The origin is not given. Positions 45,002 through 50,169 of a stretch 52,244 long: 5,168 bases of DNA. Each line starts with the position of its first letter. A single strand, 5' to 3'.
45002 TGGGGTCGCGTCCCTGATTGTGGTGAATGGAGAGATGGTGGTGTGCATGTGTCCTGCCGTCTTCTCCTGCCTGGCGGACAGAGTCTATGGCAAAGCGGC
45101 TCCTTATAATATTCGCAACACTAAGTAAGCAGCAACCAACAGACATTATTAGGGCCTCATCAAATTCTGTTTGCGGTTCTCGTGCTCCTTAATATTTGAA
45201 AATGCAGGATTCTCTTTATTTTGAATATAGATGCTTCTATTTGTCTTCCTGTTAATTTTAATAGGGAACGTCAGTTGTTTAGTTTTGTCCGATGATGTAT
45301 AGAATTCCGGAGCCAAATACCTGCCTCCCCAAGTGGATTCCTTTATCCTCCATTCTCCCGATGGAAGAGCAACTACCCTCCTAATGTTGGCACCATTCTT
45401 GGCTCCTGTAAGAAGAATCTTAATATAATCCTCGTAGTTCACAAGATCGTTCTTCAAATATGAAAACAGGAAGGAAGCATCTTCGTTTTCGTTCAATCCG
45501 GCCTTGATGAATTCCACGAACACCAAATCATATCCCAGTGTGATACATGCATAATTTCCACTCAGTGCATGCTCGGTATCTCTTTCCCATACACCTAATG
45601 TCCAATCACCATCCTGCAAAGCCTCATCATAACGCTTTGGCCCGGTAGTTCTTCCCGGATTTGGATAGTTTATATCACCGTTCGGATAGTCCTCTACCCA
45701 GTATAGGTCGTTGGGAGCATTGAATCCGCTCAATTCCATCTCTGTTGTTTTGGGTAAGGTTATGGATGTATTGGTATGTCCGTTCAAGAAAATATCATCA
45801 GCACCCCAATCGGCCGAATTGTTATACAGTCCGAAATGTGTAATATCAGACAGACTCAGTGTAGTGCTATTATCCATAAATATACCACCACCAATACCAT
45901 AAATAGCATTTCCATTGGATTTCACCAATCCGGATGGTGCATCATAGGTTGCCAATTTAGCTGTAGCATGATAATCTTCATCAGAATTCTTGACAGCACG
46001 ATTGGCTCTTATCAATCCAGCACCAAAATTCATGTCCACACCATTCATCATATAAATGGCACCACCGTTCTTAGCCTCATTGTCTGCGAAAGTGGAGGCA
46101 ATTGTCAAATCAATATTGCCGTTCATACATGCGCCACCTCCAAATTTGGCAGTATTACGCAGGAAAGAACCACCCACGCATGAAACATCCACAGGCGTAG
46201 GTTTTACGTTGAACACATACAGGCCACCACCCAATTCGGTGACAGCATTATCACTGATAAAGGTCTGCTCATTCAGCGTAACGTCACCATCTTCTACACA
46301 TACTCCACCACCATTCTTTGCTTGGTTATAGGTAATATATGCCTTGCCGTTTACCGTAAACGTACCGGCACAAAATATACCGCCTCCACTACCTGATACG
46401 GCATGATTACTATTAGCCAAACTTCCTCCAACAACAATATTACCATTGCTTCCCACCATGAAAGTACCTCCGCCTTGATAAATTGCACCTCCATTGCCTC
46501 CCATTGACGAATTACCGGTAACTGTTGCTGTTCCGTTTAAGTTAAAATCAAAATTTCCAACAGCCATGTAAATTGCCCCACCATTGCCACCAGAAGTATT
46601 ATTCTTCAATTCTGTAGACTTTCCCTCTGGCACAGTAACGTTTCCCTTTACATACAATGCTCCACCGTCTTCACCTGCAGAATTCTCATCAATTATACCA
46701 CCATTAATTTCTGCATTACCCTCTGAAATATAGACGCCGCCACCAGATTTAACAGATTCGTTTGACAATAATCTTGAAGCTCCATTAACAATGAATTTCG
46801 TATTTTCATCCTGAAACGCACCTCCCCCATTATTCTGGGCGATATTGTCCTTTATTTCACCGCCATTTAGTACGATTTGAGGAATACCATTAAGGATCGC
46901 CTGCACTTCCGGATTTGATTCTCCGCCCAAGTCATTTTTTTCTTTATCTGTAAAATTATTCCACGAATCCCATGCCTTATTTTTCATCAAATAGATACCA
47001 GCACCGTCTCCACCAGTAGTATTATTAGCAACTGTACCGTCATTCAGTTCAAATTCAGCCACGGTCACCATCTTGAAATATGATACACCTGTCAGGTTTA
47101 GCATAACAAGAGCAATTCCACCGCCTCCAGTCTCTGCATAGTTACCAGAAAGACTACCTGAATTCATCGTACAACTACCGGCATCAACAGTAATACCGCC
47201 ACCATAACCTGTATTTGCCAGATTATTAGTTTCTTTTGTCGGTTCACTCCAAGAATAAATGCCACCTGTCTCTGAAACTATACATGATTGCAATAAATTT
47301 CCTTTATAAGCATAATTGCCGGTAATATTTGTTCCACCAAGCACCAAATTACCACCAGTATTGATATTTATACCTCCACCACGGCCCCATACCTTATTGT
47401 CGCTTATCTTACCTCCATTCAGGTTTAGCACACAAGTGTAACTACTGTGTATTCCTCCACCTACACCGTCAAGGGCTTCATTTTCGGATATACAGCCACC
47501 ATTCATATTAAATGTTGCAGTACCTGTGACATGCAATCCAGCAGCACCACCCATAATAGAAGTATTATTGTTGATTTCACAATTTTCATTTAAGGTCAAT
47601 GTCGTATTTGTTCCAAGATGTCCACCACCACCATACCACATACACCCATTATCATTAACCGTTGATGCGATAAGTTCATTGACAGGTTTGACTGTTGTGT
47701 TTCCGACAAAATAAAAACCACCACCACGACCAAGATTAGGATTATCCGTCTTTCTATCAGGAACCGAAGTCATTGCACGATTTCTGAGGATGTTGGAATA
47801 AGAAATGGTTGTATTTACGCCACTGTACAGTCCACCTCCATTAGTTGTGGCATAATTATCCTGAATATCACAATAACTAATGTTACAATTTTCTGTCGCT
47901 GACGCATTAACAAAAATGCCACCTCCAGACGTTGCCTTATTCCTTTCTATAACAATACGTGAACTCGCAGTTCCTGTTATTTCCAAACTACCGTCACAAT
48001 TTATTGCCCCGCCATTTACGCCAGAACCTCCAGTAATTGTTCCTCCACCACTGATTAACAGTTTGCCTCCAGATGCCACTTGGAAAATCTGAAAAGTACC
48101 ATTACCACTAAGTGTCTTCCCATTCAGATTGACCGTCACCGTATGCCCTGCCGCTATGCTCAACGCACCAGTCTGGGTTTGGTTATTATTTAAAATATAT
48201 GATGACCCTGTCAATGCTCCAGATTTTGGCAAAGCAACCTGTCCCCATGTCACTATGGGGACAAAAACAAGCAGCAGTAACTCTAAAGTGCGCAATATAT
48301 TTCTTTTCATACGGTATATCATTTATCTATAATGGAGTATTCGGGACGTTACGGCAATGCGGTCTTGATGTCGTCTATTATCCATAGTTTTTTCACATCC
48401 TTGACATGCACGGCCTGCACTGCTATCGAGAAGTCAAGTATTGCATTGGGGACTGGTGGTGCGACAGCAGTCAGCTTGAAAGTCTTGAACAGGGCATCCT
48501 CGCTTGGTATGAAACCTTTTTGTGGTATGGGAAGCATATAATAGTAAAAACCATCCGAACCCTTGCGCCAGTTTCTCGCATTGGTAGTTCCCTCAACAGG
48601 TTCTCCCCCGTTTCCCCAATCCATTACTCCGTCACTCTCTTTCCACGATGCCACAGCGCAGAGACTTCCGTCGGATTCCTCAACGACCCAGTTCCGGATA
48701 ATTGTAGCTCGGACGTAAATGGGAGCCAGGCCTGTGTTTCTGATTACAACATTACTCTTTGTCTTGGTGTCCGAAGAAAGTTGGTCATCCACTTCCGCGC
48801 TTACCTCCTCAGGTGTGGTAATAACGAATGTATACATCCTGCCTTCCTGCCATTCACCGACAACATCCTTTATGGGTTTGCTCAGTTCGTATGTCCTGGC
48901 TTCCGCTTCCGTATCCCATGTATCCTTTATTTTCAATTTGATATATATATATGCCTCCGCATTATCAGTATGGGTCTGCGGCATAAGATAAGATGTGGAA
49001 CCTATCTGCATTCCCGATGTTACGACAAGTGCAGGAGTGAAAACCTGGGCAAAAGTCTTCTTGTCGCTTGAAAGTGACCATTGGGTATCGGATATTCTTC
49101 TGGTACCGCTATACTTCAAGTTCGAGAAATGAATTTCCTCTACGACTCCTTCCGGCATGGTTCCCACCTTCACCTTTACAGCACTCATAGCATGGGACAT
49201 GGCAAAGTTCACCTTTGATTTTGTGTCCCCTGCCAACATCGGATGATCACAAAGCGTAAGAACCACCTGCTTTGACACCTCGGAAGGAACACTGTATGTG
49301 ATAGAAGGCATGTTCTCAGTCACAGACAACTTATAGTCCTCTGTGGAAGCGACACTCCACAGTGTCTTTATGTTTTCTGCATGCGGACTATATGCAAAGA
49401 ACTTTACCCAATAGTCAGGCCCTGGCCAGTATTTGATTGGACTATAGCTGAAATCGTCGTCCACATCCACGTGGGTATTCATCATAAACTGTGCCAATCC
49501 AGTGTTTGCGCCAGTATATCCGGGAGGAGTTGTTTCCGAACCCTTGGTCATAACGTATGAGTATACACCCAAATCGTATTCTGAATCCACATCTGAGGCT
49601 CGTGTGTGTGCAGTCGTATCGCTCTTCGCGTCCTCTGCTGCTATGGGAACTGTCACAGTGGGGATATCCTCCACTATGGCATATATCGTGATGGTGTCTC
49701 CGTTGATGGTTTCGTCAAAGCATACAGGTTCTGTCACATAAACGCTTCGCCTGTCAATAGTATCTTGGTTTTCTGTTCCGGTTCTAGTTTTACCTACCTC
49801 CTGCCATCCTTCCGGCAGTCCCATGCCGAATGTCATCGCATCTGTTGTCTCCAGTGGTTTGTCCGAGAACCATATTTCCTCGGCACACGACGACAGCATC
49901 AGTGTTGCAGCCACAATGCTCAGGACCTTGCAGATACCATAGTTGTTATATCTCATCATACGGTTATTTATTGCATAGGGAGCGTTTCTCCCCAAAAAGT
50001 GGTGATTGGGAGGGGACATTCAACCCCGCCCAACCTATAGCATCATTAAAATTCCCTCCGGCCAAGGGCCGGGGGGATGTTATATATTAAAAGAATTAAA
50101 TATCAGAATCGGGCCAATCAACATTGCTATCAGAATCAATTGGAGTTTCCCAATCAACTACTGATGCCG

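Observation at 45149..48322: Pmp-type beta-helix giant protein hard-wired into a type V pilus operon, with no recognisable export or anchoring module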

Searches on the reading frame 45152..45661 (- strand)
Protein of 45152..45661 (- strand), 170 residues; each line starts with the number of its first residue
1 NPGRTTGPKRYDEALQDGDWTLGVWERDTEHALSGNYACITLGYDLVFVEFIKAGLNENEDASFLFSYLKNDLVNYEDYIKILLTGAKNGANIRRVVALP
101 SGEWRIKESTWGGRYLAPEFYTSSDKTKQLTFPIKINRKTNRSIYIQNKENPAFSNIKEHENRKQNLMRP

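Call 46: search_solved_structures(query=A2, max_evalue=10, show_alignments=2)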
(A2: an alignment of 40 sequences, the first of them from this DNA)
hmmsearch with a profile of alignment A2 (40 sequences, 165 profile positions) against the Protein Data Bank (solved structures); distinct sequences matched with E-value up to 10: 5.
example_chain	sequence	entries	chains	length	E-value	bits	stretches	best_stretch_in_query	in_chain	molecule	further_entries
1uxb_A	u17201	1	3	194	0.64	13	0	69-120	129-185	FIBER PROTEIN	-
1uxa_A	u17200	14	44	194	0.74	12.7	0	69-120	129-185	FIBER PROTEIN | Fiber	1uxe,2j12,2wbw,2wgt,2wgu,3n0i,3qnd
5xg5_A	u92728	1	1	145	1.4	11.8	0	62-104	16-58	MITSUBA-1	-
3dd6_A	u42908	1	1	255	2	11.3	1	45-89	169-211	Ribonuclease PH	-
4uzg_A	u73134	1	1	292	6.1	9.8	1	54-144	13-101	SURFACE PROTEIN SPB1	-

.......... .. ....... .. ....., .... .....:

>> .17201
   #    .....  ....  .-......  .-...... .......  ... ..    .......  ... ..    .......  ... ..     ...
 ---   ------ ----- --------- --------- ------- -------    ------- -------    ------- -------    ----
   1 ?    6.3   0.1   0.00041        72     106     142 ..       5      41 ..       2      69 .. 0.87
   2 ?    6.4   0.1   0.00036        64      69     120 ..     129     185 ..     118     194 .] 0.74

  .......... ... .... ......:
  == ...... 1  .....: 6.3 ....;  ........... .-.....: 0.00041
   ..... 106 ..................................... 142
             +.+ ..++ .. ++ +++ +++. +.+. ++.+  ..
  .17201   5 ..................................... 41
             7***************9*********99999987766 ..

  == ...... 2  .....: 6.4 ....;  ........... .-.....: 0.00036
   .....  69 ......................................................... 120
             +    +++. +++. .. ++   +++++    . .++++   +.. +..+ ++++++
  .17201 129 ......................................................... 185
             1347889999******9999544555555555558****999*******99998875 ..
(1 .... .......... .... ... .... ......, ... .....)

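Call 48: search_protein_families(library=pfam, alignment_id=A2, max_evalue=1)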
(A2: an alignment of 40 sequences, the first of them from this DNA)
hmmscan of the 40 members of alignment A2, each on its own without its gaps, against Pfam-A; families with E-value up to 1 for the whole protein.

A. member 1, seq(170 aa): 0 families

B. families by the number of members that match (of 40 scanned): 24 families
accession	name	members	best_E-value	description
PF17802.7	SpaA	7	1.2e-05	Prealbumin-like fold domain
PF24547.1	DUF7601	4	1.4e-06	Domain of unknown function (DUF7601)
PF19407.5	DUF5979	3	4.5e-07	Domain of unknown function (DUF5979)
PF10877.13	DUF2671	2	0.032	Protein of unknown function (DUF2671)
PF24801.1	FNIII-A_GpJ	1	0.0074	Tip attachment protein J,FNIII-A domain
PF10291.14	muHD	1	0.01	Muniscin C-terminal mu homology domain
PF18692.7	DUF5640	1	0.018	Family of unknown function (DUF5640)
PF22815.2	CatAgl_D1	1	0.019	Alpha-1,3-glucanase catalytic domain D1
PF14016.12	DUF4232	1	0.019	Domain of unknown function (DUF4232)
PF20455.3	DUF6708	1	0.025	Family of unknown function (DUF6708)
PF12892.13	FctA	1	0.029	Spy0128-like isopeptide containing domain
PF02963.22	EcoRI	1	0.046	Restriction endonuclease EcoRI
PF00624.23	Flocculin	1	0.057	Flocculin repeat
PF19972.4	TCAD3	1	0.06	Ternary complex associated domain 3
PF17201.10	Cache_3-Cache_2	1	0.1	Cache 3/Cache 2 fusion domain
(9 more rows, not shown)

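Call 49: search_protein_families(library=ncbifam, alignment_id=A2, max_evalue=1)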
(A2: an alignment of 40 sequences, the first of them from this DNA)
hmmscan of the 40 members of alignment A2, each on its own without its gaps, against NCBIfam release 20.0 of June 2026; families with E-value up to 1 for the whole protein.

A. member 1, seq(170 aa): 0 families

B. families by the number of members that match (of 40 scanned): 11 families
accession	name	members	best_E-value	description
NF002234.0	PRK01146.1-2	1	0.0054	DNA-directed RNA polymerase subunit L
NF045789.1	OmpVVibrio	1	0.02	outer membrane protein OmpV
NF002236.0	PRK01146.1-5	1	0.02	DNA-directed RNA polymerase subunit L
NF001183.0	PRK00155.1-3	1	0.034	D-ribitol-5-phosphate cytidylyltransferase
NF005022.0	PRK06432.1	1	0.038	NADH dehydrogenase subunit A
NF003792.0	PRK05380.1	1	0.068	CTP synthase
NF046110.1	RNaseP1Mthb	1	0.1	ribonuclease P protein component 1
NF007133.0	PRK09579.1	1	0.12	multidrug efflux RND transporter permease subunit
NF000282.2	RND_permease_1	1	0.17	multidrug efflux RND transporter permease subunit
NF009970.0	PRK13435.1-1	1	0.19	response regulator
NF033617.1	RND_permease_2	1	0.23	multidrug efflux RND transporter permease subunit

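Call 55: predict_structure(alignment_id=A2)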
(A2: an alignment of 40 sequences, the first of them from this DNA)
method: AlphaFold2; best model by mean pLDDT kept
length: 170 residues; sequences in the alignment: 40
mean_pLDDT: 84.0   pTM: 0.72
mean pLDDT of the five models: 84.0, 82.7, 82.4, 81.9, 81.5
residues with pLDDT >= 90: 92; 70-90: 38; 50-70: 37; < 50: 3
segments of 3 or more residues with pLDDT < 50: 1-3
pLDDT, mean of each block of 10 residues (from residue 1): 56 65 71 70 84 94 95 88 93 96 93 87 91 94 95 84 72
secondary structure, 60 per line:
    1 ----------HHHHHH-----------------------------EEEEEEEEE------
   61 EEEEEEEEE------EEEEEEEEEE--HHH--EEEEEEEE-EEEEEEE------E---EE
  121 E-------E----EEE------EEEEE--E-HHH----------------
elements in order: H11-16 E46-54 E61-69 E76-85 E93-100 E102-108 E119-121 E134-136 E143-147

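Call 57: fold_search(model_id=the predicted structure, library=pdb)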
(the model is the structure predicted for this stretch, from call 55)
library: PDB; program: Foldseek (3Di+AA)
matches with E <= 10: 989; with E <= 0.001: 0
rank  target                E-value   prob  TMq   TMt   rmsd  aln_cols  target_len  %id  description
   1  3kpt_B                4.3e-03  0.98  0.31  0.17   9.1       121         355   21  Crystal structure of BcpA, the major pilin subunit of Bacillus cereus (released 2009-11-24)
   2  6bbt_A                5.1e-03  0.99  0.34  0.24   8.6       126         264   13  Structure of the major pilin protein (T-13) from Streptococcus pyogenes serotype GAS131465 (released 2018-10-24)
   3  8wgg                  1.1e-02  0.98  0.32  0.15  10.0       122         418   16  Crystal structure of basal pilin PilB from Streptococcus sanguinis (released 2025-03-26)
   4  9vqn                  1.5e-02  0.97  0.32  0.15  10.0       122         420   16  Crystal structure of Se-Met SSA1633 from Streptococcus sanguinis (Phase determination model) (released 2026-01-21)
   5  6bbt_B                1.6e-02  0.98  0.37  0.26   8.3       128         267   14  Structure of the major pilin protein (T-13) from Streptococcus pyogenes serotype GAS131465 (released 2018-10-24)
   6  8k6t                  1.6e-02  0.85  0.32  0.40  12.1       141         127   13  The minor pilin structure of FctB3 in Streptococcus (released 2023-12-06)
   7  8wg6                  1.7e-02  0.97  0.32  0.15  10.0       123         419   16  Crystal structure of major pilin PilB from Streptococcus sanguinis - SeMet derivative (released 2025-03-26)
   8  8wxd_A                2.0e-02  0.96  0.32  0.15   9.8       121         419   21  Crystal Structure of shaft pilin PilA from Streptococcus sanguinis (released 2025-05-07)
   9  8f5n_A                2.3e-02  0.94  0.33  0.22   8.8       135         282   15  Identification of an Immunodominant region on a Group A Streptococcus T-antigen Reveals Temperature-Dependent Motion i (released 2023-03-08)
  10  7vcn_B                2.4e-02  1.00  0.42  0.17   4.8       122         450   14  Crystal Structure of PitA fragment from pilus islet-2 of Streptococcus oralis with Tb-Xo4 (released 2022-07-13)
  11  6bvb_V                3.2e-02  0.92  0.29  0.31   5.8       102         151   11  Crystal structure of HIF-2alpha-pVHL-elongin B-elongin C (released 2018-08-01)
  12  7b5i_AB               3.4e-02  0.90  0.29  0.14  11.3       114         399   10  Cryo-EM structure of the contractile injection system cap complex from Anabaena PCC7120 (released 2022-02-23)
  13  2xtl_A                3.6e-02  0.82  0.28  0.12   8.3       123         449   15  Structure of the major pilus backbone protein from Streptococcus Agalactiae (released 2011-07-06)
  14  7w6b                  3.9e-02  0.99  0.41  0.10   4.7       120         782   13  Crystal Structure of PitA from pilus islet-2 of Streptococcus oralis (released 2022-06-01)
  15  7w7i_E                4.1e-02  0.91  0.35  0.20  10.1       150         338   13  Crystal Structure of shaft pilin PitB from pilus islet-2 of Streptococcus oralis (released 2022-06-01)
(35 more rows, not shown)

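Call 72: search_protein_representatives(alignment_id=A2)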
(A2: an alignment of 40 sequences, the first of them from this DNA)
Query: 40 sequences, 165 profile positions. Proteins with E-value up to 0.001 (for the whole library): 1936; up to 1e-10: 485; up to 1e-30: 84. The best 150 are listed.
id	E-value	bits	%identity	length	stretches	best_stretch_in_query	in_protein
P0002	9.5e-46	171.8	-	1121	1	2-162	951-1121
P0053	1.6e-43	164.5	-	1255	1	3-163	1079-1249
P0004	1.4e-42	161.5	-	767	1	4-164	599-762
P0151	2.9e-42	160.5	-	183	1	4-164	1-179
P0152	3.4e-42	160.2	-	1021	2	2-162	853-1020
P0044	5.4e-42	159.6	-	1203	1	4-162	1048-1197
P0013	6.1e-42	159.4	-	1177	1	2-161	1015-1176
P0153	6.7e-42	159.3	-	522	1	3-162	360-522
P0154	1.9e-41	157.8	-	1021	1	2-162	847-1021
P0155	4.6e-41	156.6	-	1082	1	2-162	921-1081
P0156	7.0e-41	156.0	-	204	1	2-163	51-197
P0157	8.2e-41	155.8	-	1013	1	3-164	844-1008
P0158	1.2e-40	155.2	-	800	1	3-163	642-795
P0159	8.9e-40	152.4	-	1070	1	4-163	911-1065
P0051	1.2e-39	151.9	-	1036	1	2-162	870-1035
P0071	1.7e-35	138.5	-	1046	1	3-161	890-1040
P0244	1.9e-27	112.3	-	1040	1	3-161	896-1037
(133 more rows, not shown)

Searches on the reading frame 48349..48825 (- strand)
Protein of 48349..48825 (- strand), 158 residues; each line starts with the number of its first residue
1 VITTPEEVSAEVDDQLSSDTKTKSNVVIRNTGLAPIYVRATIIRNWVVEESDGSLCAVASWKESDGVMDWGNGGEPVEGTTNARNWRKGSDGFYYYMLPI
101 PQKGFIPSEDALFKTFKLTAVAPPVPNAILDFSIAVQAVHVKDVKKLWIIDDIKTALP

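Call 82: search_protein_families(library=ncbifam, proteins=[window:48349-48825:-], max_evalue=1)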
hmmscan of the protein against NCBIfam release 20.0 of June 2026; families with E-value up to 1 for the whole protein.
window:48349-48825:- (158 aa): 1 family
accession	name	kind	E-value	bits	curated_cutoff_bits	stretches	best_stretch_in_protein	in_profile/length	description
TIGR04090.1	exp_by_SipW_IV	subfamily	0.018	14.8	60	1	21-67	57-110/241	BsaA family SipW-dependent biofilm matrix protein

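Call 83: search_protein_families(library=pfam, proteins=[window:48349-48825:-], max_evalue=1)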
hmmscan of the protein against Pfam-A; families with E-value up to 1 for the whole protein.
window:48349-48825:- (158 aa): 1 family
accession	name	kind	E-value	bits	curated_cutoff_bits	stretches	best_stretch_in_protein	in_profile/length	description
PF22074.2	Cep192_D5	-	0.2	11.6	27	1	15-45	17-47/178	Cep192 domain 5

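Call 90: search_solved_structures(query=A3, max_evalue=10)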
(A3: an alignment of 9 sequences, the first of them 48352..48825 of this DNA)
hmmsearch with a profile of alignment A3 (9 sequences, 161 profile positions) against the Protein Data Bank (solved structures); distinct sequences matched with E-value up to 10: 0.

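Call 100: find_homologous_proteins(query=A3, max_evalue=0.001)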
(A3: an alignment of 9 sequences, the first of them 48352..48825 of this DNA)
Query A3 (9 sequences) (158 aa, profile of the alignment): 91 proteins with E <= 0.001 among 1261 candidates.
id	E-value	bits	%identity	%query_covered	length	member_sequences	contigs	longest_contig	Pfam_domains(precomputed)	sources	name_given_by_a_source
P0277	8.9e-53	196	40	94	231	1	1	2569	-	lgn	-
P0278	1.6e-51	192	40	85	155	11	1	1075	-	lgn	-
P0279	3.7e-41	158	39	100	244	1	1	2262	-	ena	-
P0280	1.2e-39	154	41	93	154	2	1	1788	-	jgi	jgi:hypothetical protein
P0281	6.7e-32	128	34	94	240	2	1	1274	PF13149.13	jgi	-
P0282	1.1e-30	124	38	82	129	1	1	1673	-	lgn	-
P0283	6.8e-25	106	37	91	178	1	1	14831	-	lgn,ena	-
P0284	5.9e-24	102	33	90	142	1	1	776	-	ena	-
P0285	2.8e-16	77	33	63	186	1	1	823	-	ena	-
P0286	2.7e-14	71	31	85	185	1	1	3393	-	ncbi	-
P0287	1.6e-13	69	37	58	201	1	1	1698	-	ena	-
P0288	2.9e-13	68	32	89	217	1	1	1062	-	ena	-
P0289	8.0e-13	66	34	61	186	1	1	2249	-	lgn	-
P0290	8.1e-13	66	32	59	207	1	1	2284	-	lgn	-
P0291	8.5e-13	66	29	57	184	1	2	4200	-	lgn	-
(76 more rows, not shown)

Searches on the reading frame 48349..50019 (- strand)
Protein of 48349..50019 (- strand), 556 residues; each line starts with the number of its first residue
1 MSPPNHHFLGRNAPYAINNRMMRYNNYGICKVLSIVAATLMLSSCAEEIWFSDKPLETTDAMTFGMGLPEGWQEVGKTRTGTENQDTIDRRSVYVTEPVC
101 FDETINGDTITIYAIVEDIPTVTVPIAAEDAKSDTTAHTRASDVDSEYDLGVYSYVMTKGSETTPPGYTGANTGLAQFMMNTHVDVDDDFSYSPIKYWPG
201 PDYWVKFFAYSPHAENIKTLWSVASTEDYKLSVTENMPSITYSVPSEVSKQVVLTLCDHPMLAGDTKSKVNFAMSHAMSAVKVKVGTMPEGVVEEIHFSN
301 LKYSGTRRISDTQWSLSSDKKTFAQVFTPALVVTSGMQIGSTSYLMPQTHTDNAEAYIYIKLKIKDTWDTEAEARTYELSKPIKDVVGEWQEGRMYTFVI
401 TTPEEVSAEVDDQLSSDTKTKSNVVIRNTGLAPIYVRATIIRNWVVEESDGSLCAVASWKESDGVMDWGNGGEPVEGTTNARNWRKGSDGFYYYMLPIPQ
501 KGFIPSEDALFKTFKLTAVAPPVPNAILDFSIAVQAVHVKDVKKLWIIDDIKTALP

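Call 3: search_protein_families(library=pfam, proteins=[window:48349-50019:-], max_evalue=0.1)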
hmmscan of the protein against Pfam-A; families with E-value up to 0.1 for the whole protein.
window:48349-50019:- (556 aa): 1 family
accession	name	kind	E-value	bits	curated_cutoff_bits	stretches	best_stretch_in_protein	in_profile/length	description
PF13149.12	Mfa_like_1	-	5.2e-14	53.3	27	1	139-410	1-239/246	Fimbrillin-like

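Call 4: search_protein_families(library=ncbifam, proteins=[window:48349-50019:-], max_evalue=0.1)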
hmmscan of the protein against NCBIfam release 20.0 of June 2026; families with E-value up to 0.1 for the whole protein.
window:48349-50019:- (556 aa): 0 families
